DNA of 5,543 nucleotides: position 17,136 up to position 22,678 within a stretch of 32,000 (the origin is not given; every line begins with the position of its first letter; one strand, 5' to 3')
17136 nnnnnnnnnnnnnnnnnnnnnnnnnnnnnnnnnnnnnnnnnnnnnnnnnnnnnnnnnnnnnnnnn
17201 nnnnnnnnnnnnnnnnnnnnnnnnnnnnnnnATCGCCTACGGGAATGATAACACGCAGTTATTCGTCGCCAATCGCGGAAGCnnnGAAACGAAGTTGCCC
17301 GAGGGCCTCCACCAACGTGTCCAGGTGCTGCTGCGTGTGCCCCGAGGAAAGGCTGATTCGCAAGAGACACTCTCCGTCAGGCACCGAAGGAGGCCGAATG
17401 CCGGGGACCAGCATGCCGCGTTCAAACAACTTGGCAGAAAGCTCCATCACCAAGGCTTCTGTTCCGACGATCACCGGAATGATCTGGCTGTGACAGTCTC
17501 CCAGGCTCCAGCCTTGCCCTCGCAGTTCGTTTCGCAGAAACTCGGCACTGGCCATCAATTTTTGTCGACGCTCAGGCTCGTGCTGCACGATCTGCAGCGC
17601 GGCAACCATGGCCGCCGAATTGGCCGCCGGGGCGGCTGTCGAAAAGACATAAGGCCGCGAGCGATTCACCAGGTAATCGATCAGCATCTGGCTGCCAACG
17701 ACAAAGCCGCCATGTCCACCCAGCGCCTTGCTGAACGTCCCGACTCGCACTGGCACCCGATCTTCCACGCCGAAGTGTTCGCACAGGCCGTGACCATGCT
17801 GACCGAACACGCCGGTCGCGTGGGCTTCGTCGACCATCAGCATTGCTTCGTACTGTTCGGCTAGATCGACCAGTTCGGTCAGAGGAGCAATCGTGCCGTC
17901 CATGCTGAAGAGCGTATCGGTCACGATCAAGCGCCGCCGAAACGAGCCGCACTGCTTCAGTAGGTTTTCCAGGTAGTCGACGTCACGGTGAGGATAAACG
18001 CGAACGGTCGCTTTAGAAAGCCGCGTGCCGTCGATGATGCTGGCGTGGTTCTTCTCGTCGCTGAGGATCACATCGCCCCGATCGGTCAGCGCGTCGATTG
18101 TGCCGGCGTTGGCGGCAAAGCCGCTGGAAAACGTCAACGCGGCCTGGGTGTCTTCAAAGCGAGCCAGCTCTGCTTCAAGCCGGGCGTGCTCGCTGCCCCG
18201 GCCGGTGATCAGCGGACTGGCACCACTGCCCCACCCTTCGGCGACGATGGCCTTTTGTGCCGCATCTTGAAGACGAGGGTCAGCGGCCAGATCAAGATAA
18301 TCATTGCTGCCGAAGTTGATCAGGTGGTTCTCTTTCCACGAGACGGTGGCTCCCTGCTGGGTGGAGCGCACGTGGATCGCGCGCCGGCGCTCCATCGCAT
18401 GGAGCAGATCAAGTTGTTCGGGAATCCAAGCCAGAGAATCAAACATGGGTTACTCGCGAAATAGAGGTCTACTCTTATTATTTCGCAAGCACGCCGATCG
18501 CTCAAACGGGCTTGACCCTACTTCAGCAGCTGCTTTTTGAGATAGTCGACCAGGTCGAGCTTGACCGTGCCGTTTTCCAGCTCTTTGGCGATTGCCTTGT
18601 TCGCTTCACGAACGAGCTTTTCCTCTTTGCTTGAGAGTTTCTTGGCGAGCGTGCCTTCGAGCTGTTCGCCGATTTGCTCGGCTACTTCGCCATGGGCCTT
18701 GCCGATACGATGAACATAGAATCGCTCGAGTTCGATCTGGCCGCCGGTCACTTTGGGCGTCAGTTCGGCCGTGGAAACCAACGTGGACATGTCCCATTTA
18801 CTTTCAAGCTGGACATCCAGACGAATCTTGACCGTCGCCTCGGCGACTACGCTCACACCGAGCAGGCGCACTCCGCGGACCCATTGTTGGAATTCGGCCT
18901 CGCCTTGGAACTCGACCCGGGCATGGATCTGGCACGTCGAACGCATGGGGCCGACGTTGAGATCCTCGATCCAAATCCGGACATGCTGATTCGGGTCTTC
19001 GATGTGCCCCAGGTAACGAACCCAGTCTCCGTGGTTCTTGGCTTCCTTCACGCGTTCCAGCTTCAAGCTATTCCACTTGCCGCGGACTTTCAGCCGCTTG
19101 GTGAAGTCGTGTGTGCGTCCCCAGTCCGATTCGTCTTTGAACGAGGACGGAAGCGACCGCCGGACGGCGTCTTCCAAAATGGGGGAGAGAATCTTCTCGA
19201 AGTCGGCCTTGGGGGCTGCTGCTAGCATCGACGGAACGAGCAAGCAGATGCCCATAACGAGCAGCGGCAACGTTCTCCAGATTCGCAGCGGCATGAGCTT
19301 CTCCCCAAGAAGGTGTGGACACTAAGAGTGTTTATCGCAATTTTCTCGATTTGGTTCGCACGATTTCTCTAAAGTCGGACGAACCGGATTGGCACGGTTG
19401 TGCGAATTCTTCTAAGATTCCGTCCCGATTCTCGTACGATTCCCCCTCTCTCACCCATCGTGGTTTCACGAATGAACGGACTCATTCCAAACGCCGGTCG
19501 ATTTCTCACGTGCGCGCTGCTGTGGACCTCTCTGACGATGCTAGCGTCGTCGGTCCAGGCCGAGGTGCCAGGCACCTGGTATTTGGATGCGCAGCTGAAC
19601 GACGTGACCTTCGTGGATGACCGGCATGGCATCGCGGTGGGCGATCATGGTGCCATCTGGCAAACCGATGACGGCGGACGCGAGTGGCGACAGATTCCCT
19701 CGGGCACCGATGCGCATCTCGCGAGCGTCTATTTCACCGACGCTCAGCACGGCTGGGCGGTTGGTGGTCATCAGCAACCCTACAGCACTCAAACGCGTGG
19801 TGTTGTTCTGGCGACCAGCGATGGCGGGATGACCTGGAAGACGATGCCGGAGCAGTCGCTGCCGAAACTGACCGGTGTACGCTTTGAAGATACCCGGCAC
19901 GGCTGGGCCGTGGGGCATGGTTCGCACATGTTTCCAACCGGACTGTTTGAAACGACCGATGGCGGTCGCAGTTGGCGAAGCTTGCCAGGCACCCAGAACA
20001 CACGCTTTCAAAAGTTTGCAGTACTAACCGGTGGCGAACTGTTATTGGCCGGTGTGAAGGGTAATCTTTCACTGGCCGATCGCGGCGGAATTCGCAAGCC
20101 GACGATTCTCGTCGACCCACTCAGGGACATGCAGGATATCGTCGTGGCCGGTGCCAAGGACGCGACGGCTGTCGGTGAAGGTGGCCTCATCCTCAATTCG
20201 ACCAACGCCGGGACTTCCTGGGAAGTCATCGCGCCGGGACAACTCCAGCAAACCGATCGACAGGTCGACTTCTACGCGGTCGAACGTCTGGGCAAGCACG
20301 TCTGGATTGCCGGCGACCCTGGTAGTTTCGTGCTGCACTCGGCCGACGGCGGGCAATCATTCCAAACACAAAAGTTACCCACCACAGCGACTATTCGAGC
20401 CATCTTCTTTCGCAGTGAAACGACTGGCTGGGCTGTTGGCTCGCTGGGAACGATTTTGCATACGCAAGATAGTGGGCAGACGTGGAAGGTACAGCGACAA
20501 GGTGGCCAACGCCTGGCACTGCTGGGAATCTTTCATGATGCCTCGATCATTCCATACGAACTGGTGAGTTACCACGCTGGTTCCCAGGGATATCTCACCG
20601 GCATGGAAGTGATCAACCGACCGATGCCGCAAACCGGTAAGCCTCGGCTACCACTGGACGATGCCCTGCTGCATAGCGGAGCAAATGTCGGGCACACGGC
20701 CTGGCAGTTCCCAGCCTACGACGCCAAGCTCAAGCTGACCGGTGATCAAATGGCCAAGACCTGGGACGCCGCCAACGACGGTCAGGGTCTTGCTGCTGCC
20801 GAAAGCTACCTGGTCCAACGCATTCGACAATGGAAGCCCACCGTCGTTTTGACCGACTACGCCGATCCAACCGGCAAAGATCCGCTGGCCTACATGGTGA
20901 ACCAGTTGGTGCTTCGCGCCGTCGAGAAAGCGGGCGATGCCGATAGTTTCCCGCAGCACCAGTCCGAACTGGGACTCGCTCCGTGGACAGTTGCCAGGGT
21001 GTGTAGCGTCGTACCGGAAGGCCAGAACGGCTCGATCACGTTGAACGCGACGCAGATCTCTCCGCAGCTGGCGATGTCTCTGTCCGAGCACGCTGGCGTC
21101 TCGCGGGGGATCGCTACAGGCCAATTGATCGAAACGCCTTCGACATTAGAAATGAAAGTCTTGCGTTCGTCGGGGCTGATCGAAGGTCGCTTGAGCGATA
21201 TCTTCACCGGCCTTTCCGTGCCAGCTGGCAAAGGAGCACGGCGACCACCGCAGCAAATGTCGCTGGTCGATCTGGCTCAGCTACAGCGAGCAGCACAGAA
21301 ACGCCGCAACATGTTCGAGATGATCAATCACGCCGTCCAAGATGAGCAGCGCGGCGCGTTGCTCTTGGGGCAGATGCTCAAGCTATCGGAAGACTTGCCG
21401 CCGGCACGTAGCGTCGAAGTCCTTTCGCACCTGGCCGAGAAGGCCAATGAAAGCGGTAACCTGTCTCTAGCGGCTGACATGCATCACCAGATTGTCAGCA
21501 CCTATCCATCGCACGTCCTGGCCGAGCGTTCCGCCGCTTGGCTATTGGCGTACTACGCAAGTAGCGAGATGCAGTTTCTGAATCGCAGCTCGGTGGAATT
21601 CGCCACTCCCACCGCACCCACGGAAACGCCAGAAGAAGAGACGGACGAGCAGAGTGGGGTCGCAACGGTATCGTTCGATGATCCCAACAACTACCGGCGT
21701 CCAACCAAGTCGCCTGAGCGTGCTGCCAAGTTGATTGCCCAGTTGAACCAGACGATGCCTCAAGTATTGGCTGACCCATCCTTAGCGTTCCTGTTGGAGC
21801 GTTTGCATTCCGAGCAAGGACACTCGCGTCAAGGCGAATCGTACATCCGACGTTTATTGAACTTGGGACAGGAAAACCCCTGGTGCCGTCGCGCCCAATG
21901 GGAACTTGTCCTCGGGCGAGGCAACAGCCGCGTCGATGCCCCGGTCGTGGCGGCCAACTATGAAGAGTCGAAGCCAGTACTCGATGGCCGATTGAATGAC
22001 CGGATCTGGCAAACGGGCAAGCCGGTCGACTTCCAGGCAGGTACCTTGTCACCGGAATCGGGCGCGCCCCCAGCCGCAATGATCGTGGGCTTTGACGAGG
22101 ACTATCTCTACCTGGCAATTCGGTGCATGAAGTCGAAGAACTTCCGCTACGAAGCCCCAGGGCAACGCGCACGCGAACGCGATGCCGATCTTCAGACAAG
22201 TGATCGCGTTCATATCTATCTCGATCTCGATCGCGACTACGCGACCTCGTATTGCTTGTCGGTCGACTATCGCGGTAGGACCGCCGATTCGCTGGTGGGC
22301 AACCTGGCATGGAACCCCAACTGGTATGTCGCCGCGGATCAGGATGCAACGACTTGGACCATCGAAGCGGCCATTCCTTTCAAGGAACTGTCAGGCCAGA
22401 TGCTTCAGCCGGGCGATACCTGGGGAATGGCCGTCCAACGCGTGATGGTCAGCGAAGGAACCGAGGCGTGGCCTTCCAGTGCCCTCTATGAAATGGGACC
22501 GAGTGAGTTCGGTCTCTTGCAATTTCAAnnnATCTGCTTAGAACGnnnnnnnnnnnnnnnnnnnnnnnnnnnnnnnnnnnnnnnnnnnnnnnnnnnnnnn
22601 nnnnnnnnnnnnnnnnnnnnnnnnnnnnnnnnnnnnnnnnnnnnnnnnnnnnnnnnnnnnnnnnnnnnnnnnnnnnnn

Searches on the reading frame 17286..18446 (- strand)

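Call 61: search_protein_families(library=pfam, proteins=[window:17286-18446:-], max_evalue=0.0001)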
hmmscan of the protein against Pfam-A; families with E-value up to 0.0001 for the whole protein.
window:17286-18446:- (387 aa): 3 families
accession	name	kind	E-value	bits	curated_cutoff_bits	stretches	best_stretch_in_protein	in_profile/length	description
PF00155.27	Aminotran_1_2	-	1.9e-64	218.6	19.7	1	41-382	2-361/361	Aminotransferase class I and II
PF01053.26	Cys_Met_Meta_PP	-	5.8e-08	32.1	27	1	87-216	54-183/381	Cys/Met metabolism PLP-dependent enzyme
PF01212.27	Beta_elim_lyase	-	6.2e-05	22.9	27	0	85-260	32-220/288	Beta-eliminating lyase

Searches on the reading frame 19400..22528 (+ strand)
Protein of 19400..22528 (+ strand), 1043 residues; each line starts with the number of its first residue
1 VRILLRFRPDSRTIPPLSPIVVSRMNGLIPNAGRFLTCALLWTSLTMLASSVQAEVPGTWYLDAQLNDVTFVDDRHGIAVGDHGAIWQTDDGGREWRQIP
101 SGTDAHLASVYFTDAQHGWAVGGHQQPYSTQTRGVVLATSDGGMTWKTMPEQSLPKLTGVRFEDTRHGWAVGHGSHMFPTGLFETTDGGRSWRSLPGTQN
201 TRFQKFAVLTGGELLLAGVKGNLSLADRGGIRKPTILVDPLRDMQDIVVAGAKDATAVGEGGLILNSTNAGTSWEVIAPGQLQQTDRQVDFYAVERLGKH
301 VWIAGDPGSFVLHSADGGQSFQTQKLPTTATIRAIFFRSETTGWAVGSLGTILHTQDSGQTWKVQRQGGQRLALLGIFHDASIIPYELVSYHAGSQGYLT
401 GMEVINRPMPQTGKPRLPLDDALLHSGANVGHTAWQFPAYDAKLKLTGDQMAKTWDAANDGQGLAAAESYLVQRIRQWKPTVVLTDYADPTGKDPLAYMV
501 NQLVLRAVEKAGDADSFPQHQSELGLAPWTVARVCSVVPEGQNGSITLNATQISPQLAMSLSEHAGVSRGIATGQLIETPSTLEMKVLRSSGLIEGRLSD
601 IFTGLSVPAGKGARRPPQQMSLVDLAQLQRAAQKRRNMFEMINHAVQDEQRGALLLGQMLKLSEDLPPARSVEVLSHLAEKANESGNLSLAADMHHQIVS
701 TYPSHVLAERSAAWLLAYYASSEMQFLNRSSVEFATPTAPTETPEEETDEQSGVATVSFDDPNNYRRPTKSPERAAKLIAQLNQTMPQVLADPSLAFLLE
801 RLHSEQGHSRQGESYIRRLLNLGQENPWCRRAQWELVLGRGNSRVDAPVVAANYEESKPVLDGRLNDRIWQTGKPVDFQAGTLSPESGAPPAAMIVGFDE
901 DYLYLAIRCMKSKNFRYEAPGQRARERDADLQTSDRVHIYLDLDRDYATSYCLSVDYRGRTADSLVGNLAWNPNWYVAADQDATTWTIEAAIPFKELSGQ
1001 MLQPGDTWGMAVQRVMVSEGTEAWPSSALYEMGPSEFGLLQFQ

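Call 61: search_protein_families(library=pfam, proteins=[window:19400-22528:+], max_evalue=0.0001)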
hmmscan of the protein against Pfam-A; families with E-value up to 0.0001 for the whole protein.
window:19400-22528:+ (1043 aa): 3 families
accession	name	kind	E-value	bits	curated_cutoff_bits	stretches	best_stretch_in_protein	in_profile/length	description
PF14870.12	PSII_BNR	-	2.4e-25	89.8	27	4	63-150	17-98/303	Photosynthesis system II assembly factor YCF48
PF15902.12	Sortilin-Vps10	-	2.5e-10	40.2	33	0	74-151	35-114/446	Sortilin, neurotensin receptor 3,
PF06452.16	CBM9_1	-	2.8e-06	27.8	23.4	1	861-1014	1-148/185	Carbohydrate family 9 binding domain-like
